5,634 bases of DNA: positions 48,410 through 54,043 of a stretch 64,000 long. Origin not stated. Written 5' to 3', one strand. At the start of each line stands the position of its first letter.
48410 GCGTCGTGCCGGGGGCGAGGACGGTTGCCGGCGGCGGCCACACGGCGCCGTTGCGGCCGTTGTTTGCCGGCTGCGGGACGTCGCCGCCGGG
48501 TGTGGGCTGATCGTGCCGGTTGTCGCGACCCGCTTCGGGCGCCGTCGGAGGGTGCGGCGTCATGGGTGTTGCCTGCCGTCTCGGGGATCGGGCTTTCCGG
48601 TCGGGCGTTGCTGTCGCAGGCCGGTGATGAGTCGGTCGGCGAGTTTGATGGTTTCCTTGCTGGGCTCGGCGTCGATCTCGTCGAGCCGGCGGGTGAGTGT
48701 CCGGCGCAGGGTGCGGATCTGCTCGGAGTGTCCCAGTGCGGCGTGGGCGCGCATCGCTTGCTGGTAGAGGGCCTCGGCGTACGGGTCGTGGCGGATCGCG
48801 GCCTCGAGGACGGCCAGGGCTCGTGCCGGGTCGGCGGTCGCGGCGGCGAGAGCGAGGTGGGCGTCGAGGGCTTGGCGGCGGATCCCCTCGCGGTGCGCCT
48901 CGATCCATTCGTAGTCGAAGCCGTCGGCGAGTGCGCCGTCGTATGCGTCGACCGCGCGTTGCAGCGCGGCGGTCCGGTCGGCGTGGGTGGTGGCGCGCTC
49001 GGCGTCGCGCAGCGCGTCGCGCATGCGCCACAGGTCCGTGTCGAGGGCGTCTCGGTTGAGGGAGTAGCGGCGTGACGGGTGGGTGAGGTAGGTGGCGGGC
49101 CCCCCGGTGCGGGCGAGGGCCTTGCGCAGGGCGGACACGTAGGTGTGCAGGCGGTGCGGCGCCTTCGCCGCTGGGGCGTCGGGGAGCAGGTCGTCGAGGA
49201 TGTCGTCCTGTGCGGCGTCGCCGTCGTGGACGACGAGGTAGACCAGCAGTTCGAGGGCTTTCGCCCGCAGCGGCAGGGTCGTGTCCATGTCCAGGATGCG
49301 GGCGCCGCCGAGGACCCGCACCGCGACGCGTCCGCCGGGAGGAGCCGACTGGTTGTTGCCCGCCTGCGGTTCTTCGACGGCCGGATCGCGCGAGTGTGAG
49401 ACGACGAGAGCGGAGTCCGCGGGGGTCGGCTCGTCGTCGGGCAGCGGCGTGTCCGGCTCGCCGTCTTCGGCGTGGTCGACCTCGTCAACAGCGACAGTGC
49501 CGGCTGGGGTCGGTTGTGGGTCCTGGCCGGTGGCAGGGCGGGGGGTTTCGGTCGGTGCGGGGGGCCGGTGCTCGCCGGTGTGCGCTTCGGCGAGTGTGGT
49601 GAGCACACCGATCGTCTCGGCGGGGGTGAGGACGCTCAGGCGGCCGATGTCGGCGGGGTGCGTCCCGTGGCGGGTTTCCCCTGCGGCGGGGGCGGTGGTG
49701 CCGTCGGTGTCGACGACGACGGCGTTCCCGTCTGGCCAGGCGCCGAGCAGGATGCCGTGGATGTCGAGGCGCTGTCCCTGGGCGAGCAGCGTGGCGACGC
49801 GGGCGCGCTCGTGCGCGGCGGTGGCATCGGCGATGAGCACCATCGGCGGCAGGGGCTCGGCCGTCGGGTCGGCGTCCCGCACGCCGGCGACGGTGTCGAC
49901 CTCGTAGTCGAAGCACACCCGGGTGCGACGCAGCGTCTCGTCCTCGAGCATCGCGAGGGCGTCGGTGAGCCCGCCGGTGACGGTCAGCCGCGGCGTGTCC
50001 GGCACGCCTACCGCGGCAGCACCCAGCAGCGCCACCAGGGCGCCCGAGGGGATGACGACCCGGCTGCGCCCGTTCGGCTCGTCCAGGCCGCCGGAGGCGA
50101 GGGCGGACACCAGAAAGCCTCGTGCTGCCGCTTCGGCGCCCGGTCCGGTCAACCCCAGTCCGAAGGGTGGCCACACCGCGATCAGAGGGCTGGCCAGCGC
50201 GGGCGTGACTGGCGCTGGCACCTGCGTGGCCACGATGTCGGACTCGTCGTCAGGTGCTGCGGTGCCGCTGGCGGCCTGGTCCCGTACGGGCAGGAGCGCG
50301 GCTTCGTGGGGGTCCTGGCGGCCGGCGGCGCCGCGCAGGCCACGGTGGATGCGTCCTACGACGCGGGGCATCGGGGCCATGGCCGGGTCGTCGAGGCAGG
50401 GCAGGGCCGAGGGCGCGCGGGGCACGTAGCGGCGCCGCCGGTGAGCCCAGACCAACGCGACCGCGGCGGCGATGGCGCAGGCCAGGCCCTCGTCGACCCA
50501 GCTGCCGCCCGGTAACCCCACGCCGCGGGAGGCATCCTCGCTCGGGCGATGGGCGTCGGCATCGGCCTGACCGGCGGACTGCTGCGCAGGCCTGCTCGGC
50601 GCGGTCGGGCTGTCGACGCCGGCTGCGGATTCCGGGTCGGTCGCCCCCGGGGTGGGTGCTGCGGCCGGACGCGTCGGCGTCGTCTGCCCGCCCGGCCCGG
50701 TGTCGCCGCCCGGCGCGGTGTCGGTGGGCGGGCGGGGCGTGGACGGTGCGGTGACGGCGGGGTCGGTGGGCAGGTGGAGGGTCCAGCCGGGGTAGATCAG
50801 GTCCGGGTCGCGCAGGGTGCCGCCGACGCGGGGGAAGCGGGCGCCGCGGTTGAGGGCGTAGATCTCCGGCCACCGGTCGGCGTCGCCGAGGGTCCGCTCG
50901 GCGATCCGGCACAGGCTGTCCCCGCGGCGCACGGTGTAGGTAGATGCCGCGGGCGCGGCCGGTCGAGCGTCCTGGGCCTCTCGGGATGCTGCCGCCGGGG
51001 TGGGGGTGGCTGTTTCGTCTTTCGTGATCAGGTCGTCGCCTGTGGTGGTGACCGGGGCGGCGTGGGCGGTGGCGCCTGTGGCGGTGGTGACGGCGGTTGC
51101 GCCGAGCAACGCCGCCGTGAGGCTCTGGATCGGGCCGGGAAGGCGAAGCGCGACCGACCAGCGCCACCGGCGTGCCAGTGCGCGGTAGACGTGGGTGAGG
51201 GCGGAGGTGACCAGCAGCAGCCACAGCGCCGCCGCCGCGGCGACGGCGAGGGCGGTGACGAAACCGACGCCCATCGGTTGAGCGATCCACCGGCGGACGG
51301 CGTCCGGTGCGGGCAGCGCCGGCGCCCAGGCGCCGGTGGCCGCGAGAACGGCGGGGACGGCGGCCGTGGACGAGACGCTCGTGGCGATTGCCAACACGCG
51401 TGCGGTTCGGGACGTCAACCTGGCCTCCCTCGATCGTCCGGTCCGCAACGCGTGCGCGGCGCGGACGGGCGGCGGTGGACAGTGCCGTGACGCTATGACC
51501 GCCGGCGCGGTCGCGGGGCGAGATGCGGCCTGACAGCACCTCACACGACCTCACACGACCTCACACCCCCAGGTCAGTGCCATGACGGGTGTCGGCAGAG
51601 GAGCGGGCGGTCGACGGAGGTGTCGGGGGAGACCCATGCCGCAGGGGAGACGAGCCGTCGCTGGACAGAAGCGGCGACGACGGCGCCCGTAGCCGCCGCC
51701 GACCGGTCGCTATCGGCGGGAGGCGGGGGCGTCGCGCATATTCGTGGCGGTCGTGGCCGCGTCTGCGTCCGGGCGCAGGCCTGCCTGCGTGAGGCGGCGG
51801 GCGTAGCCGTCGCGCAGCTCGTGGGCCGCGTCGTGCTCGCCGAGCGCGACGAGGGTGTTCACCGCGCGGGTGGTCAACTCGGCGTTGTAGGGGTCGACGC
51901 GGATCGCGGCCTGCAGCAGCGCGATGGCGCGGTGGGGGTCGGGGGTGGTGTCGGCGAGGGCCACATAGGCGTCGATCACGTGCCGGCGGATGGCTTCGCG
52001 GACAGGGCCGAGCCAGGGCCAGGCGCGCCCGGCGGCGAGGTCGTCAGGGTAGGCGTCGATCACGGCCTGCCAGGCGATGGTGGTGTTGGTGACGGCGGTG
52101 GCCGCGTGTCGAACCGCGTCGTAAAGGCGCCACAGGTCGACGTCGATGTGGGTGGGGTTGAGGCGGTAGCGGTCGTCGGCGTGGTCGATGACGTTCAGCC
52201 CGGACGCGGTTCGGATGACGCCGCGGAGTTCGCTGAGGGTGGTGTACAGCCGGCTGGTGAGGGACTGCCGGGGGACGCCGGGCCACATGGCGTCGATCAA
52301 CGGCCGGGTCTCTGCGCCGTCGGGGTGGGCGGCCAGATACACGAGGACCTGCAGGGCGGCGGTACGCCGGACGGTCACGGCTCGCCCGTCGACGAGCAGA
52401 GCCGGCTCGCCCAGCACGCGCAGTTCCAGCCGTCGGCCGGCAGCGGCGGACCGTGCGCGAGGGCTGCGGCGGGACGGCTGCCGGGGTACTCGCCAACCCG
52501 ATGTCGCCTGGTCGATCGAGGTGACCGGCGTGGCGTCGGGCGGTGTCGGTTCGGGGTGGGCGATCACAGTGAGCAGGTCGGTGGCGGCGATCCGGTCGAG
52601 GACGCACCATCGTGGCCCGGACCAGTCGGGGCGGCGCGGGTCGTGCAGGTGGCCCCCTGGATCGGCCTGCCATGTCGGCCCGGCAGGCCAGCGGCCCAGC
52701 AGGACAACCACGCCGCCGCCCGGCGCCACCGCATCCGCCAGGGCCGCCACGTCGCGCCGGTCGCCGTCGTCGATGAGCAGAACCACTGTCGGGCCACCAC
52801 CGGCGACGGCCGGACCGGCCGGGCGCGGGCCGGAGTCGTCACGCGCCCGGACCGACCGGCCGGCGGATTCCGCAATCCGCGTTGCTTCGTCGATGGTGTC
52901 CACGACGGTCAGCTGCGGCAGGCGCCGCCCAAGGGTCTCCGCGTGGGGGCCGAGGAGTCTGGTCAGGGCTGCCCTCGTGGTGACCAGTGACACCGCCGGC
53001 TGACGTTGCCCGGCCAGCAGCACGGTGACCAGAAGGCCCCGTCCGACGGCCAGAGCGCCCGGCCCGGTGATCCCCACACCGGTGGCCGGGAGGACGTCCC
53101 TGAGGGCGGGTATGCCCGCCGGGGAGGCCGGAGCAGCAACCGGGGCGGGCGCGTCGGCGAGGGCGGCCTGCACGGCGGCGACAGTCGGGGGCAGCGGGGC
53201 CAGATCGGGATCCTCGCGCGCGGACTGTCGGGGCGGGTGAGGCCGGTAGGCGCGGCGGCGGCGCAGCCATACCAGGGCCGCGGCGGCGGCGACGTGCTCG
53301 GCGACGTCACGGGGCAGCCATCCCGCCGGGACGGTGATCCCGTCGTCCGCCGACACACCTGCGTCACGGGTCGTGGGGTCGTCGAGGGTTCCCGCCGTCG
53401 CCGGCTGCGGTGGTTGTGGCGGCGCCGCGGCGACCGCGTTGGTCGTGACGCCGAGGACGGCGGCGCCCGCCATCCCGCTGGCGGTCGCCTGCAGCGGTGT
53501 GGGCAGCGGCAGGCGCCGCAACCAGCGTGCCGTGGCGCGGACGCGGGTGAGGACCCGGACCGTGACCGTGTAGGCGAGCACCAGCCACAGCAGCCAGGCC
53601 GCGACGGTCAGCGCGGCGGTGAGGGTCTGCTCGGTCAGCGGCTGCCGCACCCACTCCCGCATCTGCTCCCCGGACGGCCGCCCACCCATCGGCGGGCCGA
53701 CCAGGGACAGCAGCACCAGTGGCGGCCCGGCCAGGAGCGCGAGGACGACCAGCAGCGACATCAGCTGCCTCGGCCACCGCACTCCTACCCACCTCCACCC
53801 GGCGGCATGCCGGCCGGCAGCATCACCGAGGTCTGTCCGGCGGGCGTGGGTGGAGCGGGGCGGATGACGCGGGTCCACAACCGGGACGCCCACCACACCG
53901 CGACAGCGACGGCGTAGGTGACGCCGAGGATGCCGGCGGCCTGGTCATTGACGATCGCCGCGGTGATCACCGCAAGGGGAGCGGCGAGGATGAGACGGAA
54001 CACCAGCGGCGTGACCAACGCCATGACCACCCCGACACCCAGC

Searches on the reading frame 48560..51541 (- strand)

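Call 35: search_protein_families(library=pfam, proteins=[window:48560-51541:-], max_evalue=0.001)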
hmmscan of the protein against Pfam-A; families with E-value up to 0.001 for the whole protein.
window:48560-51541:- (993 aa): 1 family
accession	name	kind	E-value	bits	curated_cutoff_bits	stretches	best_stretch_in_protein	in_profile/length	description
PF03704.23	BTAD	-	1.1e-09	39.2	22.1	1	835-970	1-144/146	Bacterial transcriptional activator domain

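Call 36: search_protein_families(library=padloc, proteins=[window:48560-51541:-], max_evalue=0.001)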
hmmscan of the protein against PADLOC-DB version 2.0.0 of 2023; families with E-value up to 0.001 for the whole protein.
window:48560-51541:- (993 aa): 1 family
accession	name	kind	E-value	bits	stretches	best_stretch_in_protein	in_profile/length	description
PDLC01171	TPR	-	7.8e-06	23.2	1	736-809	377-450/504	TPR repeats containing protein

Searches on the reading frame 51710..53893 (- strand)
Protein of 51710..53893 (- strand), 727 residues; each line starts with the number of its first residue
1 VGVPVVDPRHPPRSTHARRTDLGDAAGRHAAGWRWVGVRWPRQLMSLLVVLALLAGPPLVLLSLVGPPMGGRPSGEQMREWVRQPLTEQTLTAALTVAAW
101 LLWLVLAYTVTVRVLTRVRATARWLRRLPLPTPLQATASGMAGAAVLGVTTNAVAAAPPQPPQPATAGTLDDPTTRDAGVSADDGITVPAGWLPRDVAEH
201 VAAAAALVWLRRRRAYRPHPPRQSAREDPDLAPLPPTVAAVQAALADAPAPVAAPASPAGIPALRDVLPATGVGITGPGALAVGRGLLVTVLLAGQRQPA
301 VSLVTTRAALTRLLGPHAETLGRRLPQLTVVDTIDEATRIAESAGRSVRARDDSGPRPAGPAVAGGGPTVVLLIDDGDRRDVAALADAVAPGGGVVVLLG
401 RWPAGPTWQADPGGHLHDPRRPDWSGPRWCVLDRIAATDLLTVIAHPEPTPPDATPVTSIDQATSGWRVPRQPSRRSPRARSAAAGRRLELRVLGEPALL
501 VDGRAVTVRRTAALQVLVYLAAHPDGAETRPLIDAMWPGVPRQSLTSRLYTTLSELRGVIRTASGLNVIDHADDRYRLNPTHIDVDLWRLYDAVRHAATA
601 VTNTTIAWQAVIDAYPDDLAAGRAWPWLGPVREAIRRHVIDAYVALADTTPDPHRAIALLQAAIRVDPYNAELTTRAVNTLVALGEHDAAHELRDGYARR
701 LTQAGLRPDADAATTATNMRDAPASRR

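Call 35: search_protein_families(library=pfam, proteins=[window:51710-53893:-], max_evalue=0.001)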
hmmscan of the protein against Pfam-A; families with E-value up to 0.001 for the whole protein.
window:51710-53893:- (727 aa): 1 family
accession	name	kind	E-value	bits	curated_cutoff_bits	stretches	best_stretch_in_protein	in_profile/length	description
PF14559.12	TPR_19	-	7.4e-05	23.4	25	1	652-693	6-47/68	Tetratricopeptide repeat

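Call 36: search_protein_families(library=padloc, proteins=[window:51710-53893:-], max_evalue=0.001)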
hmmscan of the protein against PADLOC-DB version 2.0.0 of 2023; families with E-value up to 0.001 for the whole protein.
window:51710-53893:- (727 aa): 0 families
